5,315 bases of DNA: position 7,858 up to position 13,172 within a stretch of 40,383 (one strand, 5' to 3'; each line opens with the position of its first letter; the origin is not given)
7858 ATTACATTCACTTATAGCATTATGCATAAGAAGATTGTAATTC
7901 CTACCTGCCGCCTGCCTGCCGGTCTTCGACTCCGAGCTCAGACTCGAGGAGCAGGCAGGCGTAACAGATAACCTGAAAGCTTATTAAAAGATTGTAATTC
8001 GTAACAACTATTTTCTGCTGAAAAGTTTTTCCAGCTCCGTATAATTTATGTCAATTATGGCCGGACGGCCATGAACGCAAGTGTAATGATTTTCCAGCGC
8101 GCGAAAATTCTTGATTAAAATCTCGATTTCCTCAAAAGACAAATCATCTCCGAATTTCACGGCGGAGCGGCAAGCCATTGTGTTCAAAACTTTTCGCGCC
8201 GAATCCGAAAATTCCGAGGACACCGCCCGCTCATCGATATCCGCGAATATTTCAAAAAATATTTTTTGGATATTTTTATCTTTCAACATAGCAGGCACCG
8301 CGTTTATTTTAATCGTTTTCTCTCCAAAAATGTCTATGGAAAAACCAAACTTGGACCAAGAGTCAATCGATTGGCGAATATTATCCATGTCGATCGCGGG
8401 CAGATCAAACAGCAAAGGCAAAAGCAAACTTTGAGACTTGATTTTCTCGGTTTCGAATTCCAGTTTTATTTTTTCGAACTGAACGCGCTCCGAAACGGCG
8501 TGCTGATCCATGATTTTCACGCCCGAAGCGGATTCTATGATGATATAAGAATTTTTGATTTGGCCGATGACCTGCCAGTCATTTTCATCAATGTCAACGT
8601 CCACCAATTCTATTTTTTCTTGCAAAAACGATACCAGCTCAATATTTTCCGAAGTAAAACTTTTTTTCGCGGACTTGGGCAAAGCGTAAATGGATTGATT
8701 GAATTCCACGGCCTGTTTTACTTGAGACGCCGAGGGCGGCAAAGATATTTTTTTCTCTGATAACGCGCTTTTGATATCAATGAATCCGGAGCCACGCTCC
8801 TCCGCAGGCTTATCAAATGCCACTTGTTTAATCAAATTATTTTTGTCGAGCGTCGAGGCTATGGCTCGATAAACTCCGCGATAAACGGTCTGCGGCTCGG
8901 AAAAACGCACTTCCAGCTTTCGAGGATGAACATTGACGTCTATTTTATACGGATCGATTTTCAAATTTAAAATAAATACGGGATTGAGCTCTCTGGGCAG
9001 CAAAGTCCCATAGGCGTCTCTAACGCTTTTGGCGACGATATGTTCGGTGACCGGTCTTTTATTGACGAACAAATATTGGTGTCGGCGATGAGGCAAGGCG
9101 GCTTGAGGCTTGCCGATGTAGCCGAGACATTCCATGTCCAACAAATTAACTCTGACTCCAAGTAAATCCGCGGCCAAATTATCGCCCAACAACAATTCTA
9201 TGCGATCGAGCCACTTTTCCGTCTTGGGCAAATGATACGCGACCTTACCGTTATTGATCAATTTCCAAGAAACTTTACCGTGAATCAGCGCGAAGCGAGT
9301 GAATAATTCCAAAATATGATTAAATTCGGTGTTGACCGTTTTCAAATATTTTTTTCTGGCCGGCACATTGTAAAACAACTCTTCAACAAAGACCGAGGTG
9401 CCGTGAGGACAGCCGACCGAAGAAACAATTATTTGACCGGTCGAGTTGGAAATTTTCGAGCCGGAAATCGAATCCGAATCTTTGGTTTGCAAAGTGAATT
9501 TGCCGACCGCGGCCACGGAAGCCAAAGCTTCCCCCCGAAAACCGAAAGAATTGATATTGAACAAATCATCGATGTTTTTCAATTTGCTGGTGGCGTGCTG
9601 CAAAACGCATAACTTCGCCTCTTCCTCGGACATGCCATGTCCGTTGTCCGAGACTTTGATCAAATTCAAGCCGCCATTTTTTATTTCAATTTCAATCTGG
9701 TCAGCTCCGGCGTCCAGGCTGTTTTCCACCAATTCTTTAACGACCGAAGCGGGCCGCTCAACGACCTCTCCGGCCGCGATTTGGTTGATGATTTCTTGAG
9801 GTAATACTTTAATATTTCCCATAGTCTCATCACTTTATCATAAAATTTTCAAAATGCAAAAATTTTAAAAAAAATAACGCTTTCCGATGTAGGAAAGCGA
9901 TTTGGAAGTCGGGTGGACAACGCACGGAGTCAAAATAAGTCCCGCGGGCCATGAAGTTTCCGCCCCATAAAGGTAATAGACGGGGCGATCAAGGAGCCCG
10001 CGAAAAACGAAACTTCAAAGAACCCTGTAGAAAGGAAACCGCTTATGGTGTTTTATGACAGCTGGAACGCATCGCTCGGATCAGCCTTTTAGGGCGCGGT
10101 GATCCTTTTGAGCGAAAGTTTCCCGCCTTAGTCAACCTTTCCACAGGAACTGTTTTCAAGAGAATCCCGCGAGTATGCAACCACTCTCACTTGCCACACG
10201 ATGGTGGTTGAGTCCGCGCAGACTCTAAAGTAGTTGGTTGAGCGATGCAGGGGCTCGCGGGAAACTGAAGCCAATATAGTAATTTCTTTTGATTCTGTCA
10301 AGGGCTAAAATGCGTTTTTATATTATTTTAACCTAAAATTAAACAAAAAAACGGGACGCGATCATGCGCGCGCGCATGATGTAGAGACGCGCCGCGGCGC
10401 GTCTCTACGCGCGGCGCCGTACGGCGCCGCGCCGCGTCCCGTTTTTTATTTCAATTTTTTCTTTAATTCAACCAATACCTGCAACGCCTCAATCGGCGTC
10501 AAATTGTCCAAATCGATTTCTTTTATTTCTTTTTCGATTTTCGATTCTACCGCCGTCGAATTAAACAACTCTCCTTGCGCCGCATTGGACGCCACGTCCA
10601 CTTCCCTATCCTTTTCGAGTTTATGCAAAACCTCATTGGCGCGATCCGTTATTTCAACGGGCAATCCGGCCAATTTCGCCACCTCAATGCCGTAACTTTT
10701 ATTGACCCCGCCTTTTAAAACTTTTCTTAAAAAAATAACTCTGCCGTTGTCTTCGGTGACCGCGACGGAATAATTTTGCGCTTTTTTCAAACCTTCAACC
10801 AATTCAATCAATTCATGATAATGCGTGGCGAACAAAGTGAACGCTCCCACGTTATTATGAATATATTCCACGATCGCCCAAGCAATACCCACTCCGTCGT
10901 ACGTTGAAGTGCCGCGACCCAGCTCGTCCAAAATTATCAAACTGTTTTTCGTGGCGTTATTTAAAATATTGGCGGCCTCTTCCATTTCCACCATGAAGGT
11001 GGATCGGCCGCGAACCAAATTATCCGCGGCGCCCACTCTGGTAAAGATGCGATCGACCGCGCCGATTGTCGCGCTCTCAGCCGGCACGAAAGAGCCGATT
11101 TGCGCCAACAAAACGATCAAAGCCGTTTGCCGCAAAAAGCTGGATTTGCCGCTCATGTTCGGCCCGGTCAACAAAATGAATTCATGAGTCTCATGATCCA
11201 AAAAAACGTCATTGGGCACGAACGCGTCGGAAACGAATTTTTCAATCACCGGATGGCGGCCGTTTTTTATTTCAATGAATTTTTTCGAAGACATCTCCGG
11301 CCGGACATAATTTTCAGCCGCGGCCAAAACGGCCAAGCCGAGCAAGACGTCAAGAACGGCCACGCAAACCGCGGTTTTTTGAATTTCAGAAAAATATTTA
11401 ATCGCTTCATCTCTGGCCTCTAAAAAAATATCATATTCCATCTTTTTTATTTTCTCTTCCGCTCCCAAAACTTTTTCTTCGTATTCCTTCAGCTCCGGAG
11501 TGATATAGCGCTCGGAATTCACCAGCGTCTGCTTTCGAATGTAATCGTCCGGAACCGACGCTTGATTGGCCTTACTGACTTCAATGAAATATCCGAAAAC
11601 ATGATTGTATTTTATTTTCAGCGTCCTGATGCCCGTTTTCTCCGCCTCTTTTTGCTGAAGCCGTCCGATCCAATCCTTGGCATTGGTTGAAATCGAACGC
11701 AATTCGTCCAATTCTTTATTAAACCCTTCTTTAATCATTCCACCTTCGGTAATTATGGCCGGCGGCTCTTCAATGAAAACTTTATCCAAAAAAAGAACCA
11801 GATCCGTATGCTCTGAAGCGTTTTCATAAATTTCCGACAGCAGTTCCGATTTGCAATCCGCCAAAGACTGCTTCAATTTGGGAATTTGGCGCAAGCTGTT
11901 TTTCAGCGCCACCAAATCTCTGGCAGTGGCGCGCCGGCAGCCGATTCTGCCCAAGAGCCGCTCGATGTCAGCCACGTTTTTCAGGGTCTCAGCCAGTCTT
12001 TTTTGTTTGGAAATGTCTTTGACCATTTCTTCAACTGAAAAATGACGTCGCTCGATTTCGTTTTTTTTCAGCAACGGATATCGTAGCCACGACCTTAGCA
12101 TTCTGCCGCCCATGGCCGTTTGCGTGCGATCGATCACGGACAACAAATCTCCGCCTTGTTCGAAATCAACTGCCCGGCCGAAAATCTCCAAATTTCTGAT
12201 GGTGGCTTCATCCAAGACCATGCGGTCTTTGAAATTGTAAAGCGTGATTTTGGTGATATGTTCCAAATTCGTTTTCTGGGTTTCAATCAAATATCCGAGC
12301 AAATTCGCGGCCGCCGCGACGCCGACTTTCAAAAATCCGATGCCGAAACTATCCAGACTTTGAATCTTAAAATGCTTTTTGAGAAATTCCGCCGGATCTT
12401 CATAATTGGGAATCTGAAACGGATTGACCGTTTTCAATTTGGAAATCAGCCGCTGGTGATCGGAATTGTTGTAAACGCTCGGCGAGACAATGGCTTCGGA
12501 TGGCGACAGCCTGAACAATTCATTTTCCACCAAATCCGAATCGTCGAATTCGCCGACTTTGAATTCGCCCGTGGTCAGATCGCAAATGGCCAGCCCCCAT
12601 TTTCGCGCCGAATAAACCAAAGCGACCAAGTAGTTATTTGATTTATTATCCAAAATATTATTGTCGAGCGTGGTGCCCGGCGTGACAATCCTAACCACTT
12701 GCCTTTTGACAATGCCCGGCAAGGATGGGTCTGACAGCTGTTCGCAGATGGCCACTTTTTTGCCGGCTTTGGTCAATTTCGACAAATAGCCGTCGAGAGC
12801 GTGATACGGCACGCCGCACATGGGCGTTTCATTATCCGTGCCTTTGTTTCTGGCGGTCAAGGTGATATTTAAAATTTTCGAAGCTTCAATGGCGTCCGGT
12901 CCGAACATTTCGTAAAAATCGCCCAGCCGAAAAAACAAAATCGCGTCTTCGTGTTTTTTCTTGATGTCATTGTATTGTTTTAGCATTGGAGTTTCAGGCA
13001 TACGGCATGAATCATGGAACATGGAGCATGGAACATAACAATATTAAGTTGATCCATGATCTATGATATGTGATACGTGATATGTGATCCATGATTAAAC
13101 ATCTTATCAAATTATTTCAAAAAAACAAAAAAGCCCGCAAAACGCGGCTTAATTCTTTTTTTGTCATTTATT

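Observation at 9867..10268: Unclassified ~400-nt GC-rich structured RNA gene between mutS and mutL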

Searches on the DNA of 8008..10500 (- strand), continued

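Call 86: search_dna_similar(query=window:9860-10310:-, collection=plasmids, mode=distant, max_evalue=0.01, max_rows=10)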
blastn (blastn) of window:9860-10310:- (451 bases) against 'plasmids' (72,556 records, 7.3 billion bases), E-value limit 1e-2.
No match.

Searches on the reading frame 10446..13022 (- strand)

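Call 9: search_protein_families(library=pfam, proteins=[window:10446-13022:-])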
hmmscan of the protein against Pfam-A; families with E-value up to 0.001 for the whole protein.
window:10446-13022:- (858 aa): 5 families
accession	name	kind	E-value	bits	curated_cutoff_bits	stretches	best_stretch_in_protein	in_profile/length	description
PF00488.27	MutS_V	-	4.2e-84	281.6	30.2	1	616-803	1-188/188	MutS domain V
PF05192.23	MutS_III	-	1.7e-48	166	34.1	1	273-564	1-194/194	MutS domain III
PF01624.25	MutS_I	-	5.6e-42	143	20.6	1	11-121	1-112/113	MutS domain I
PF05190.23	MutS_IV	-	2.3e-33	114.8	22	1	433-524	1-92/92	MutS family domain IV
PF05188.22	MutS_II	-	6.4e-26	91.8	25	1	130-256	1-132/133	MutS domain II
